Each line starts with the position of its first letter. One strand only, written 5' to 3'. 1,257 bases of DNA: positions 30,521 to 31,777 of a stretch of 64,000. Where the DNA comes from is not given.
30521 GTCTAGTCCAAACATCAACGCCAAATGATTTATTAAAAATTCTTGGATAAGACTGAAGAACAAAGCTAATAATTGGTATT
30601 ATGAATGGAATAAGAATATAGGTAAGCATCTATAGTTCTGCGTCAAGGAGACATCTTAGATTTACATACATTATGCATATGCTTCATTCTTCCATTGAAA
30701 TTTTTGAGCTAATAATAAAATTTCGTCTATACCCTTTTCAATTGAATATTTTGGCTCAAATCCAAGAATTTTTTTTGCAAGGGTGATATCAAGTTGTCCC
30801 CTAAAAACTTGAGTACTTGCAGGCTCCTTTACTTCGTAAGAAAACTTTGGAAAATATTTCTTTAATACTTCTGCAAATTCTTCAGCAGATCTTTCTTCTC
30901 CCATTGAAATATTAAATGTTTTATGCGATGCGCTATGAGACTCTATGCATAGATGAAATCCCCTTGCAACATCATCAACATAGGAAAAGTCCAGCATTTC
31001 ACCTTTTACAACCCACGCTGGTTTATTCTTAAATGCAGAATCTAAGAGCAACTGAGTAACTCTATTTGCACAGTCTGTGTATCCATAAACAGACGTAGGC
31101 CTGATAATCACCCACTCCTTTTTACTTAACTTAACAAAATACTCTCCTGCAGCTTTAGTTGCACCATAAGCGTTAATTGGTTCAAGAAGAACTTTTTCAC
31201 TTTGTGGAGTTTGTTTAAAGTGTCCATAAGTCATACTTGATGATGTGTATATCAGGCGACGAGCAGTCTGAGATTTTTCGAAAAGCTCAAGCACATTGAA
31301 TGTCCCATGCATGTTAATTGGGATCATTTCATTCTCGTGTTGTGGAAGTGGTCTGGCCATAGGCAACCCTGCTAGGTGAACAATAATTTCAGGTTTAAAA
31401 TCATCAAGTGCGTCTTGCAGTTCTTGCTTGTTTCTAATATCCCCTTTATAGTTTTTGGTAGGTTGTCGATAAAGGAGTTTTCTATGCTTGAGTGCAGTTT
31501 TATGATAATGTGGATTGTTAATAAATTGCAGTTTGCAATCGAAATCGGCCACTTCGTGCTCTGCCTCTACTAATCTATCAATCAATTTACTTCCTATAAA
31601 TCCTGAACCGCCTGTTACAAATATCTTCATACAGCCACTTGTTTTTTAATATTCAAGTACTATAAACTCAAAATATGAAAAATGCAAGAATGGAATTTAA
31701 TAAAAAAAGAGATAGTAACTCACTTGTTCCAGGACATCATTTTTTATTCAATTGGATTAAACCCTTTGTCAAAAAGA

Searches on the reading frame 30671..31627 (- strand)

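Call 16: search_protein_families(library=pfam, proteins=[window:30671-31627:-], max_evalue=0.001)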
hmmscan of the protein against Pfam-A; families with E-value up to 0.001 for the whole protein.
window:30671-31627:- (318 aa): 9 families
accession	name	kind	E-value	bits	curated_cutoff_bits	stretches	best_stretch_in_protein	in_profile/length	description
PF01370.27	Epimerase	-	1.8e-37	129.5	20.9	1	2-240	1-239/240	NAD dependent epimerase/dehydratase family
PF16363.11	GDP_Man_Dehyd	-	3e-34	119.4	27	1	3-302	1-331/332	GDP-mannose 4,6 dehydratase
PF04321.23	RmlD_sub_bind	-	2.8e-23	82.8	27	1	1-267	2-239/287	RmlD substrate binding domain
PF01073.25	3Beta_HSD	-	1.3e-20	74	22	1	4-222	2-223/280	3-beta hydroxysteroid dehydrogenase/isomerase family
PF07993.18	NAD_binding_4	-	8.8e-12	45.2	20.1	1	4-184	1-216/258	Male sterility protein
PF02719.21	Polysacc_synt_2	-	2.3e-11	43.9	20.2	1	2-167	1-151/293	Polysaccharide biosynthesis protein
PF13460.12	NAD_binding_10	-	9e-08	32.6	27.2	1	6-180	1-146/184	NAD(P)H-binding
PF00106.31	adh_short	-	2.7e-05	24.2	26.6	1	2-172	3-167/195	short chain dehydrogenase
PF08659.16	KR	-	0.00056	20.3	22.6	0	3-140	4-147/180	KR domain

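Call 102: search_protein_families(library=ncbifam, proteins=[window:30671-31627:-], max_evalue=1e-10)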
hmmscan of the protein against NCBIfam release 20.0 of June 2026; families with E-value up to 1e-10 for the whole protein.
window:30671-31627:- (318 aa): 14 families
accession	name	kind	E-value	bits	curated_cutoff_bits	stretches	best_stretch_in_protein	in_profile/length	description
TIGR01181.1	dTDP_gluc_dehyt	equivalog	5.1e-28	98.1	365.1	1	1-303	1-307/321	dTDP-glucose 4,6-dehydratase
TIGR04180.1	EDH_00030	hypoth_equivalog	4.2e-27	95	475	1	2-295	1-297/297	NAD-dependent 4,6-dehydratase LegB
TIGR01179.1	galE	equivalog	1.5e-25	89.7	262.3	1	1-167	1-158/332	UDP-glucose 4-epimerase GalE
TIGR02197.1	heptose_epim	equivalog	4.6e-19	68.7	274.6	1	2-302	1-308/316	ADP-glyceromanno-heptose 6-epimerase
TIGR01214.1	rmlD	equivalog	1e-18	67.5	224.05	1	1-260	1-227/285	dTDP-4-dehydrorhamnose reductase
TIGR02622.1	CDP_4_6_dhtase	equivalog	4.5e-18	65.5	278.45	1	1-170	6-170/352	CDP-glucose 4,6-dehydratase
NF043036.1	ErythonDh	equivalog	5.8e-17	61.9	325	1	1-166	2-161/321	D-erythronate dehydrogenase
NF007956.0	PRK10675.1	subfamily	1.7e-14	53.7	394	1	2-163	3-158/338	UDP-glucose 4-epimerase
TIGR03466.1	HpnA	hypoth_equivalog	5.6e-14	51.8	367.65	1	2-230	3-219/327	hopanoid-associated sugar epimerase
NF007582.0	PRK10217.1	equivalog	4.5e-12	45.7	698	1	1-262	3-273/355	dTDP-glucose 4,6-dehydratase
NF042423.1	oxyalk_red_Shew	equivalog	3.1e-11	42.9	580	0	1-224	10-217/331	2-alkyl-3-oxoalkanoate reductase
NF011728.1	PRK15181.1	equivalog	5.6e-11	42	760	1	3-304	19-334/348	Vi polysaccharide biosynthesis UDP-N-acetylglucosaminuronic acid C-4 epimerase TviC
NF042422.1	oxyalk_red_OleD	equivalog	7.3e-11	42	580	0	1-254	2-245/329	2-alkyl-3-oxoalkanoate reductase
NF047922.1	GDPFucSynFcl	equivalog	8.9e-11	41.8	500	0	99-302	75-296/308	GDP-L-fucose synthase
